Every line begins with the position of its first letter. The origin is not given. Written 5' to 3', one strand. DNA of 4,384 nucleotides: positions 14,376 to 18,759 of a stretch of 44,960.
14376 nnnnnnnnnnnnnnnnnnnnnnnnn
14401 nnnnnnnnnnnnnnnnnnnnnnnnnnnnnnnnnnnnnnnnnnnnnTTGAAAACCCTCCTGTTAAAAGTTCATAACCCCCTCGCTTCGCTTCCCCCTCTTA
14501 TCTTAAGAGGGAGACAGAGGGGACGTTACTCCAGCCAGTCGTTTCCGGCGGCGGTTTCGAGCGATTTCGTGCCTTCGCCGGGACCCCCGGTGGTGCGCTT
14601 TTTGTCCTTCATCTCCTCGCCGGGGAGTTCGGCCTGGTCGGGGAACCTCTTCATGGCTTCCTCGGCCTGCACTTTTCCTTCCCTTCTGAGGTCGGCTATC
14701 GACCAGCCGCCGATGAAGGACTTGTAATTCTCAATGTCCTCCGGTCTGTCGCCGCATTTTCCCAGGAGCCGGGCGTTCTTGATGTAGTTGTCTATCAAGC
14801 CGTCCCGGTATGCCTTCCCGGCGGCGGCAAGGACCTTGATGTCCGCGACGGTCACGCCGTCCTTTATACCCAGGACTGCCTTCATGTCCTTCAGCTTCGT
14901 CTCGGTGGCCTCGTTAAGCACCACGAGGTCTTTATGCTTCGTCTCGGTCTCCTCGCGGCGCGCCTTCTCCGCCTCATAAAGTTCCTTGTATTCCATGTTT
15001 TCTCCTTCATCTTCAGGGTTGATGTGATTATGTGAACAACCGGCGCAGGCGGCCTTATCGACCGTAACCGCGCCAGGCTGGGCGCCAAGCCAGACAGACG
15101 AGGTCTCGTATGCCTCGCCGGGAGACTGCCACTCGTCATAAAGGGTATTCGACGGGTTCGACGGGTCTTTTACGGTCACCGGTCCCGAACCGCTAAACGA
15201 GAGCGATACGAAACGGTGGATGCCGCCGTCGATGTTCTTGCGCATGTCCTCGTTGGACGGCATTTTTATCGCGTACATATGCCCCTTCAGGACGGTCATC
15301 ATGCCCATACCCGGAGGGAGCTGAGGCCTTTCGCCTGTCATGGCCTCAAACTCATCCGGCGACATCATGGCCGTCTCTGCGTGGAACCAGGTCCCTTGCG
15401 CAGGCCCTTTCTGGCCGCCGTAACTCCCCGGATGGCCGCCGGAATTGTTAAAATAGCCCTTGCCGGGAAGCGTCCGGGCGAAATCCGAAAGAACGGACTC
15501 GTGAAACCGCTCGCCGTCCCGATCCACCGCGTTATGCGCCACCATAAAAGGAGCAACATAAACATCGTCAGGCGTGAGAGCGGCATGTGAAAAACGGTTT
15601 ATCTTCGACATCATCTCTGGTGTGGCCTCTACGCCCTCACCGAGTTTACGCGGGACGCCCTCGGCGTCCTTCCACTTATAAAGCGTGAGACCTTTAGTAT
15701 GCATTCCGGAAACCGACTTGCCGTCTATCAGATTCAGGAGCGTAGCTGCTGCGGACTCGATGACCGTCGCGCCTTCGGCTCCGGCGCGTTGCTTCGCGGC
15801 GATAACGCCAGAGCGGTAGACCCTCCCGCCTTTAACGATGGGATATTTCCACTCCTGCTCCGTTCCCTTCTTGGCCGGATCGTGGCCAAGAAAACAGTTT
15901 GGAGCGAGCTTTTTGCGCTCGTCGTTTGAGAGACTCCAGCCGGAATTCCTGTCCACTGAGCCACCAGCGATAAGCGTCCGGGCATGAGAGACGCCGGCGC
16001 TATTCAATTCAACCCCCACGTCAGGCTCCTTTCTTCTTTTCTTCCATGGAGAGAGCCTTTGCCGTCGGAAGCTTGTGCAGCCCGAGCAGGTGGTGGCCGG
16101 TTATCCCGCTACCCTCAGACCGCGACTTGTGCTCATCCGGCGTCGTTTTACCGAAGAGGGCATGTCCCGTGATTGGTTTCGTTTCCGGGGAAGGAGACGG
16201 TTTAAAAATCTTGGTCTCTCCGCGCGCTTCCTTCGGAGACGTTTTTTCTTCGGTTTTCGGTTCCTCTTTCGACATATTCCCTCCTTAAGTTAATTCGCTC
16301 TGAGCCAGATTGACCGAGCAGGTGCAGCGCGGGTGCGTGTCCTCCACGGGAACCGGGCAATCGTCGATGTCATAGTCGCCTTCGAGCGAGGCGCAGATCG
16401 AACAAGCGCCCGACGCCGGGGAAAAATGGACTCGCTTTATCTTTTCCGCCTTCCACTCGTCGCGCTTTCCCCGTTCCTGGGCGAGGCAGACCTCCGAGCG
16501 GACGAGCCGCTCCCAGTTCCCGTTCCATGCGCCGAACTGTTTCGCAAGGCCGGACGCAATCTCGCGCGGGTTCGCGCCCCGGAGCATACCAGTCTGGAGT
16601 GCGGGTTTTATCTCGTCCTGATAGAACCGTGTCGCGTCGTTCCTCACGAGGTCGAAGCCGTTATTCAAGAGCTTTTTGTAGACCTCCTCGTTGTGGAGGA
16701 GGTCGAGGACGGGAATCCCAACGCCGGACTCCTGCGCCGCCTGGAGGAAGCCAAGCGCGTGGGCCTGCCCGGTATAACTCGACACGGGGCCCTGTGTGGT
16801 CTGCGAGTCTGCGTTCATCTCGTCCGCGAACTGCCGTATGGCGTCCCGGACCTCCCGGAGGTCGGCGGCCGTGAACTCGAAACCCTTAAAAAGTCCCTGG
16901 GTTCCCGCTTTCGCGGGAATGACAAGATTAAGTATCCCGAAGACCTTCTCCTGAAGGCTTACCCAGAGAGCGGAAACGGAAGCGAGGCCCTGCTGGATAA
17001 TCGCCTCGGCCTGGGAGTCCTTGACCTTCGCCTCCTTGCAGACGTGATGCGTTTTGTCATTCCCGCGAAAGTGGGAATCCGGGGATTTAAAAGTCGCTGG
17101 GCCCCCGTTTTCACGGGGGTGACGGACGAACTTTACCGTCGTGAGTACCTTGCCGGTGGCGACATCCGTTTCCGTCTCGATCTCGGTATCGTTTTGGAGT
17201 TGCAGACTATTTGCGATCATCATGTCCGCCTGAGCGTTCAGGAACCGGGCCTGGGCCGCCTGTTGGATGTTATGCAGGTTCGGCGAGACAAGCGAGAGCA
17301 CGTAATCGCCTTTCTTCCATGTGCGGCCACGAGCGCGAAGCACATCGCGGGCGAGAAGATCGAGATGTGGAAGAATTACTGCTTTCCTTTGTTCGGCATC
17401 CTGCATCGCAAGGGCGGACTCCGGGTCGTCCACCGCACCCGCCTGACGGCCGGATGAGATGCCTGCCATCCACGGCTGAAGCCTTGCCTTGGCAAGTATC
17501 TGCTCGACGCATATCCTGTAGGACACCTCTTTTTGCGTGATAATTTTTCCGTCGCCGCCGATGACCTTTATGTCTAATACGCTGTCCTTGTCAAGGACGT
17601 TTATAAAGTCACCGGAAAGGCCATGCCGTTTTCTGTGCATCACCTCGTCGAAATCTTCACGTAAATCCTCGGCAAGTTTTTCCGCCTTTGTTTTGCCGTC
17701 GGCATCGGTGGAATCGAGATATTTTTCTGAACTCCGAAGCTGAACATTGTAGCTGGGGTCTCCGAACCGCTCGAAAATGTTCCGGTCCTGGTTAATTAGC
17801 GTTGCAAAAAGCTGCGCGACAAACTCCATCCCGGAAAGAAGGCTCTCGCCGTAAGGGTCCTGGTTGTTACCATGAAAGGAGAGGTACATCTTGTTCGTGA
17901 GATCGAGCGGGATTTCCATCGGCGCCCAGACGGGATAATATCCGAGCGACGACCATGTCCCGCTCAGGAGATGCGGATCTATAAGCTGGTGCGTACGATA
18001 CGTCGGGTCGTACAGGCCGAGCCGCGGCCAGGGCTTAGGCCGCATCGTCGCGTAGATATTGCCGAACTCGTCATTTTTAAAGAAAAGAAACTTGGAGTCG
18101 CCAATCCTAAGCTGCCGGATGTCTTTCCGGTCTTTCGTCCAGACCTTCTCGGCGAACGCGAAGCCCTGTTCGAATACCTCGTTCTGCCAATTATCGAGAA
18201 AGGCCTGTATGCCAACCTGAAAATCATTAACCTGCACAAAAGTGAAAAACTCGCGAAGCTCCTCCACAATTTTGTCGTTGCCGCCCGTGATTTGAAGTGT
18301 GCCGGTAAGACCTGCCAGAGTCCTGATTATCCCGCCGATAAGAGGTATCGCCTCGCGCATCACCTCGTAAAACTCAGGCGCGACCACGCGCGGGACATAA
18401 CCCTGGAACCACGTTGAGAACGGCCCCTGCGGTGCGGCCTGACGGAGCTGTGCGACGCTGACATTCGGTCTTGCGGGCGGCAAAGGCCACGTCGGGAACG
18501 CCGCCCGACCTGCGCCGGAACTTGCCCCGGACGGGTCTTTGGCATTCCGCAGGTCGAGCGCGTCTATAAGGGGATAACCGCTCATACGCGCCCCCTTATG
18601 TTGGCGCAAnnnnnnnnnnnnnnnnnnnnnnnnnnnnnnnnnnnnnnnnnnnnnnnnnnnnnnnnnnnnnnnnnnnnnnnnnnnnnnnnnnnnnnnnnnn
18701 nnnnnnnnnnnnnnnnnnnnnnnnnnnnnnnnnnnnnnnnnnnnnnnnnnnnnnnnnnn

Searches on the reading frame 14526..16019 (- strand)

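Call 25: search_protein_families(library=pfam, proteins=[window:14526-16019:-], max_evalue=0.01)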
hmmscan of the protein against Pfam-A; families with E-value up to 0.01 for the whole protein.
window:14526-16019:- (497 aa): 0 families

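Call 26: search_protein_families(library=phrogs, proteins=[window:14526-16019:-], max_evalue=0.001)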
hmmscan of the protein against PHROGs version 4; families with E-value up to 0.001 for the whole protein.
window:14526-16019:- (497 aa): 1 family
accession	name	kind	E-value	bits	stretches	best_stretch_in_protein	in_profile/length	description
phrog_16951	-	unknown function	1.5e-15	58.1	1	132-187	15-70/312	-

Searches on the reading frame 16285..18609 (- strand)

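Call 25: search_protein_families(library=pfam, proteins=[window:16285-18609:-], max_evalue=0.01)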
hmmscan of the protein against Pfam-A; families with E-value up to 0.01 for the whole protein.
window:16285-18609:- (774 aa): 0 families

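Call 26: search_protein_families(library=phrogs, proteins=[window:16285-18609:-], max_evalue=0.001)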
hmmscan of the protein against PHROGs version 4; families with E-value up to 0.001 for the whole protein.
window:16285-18609:- (774 aa): 8 families
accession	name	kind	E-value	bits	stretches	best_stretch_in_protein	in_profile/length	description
phrog_30703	-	head and packaging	2.1e-26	93.5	2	241-475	158-371/386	portal protein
phrog_115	-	head and packaging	3.6e-16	60.5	1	664-766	207-314/665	minor head protein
phrog_4728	-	head and packaging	3.8e-10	40.2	1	665-766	186-296/591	head morphogenesis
phrog_2841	-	head and packaging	1.7e-08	34.9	1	665-765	197-302/525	minor head protein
phrog_595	-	head and packaging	5.6e-08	33.6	1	584-765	101-293/513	head maturation protease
phrog_19443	-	head and packaging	0.00023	20.8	1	666-767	171-282/579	minor head protein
phrog_7625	-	head and packaging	0.00024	21.1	1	660-767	128-246/504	head morphogenesis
phrog_1657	-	head and packaging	0.00054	20.3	0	664-766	160-295/337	head morphogenesis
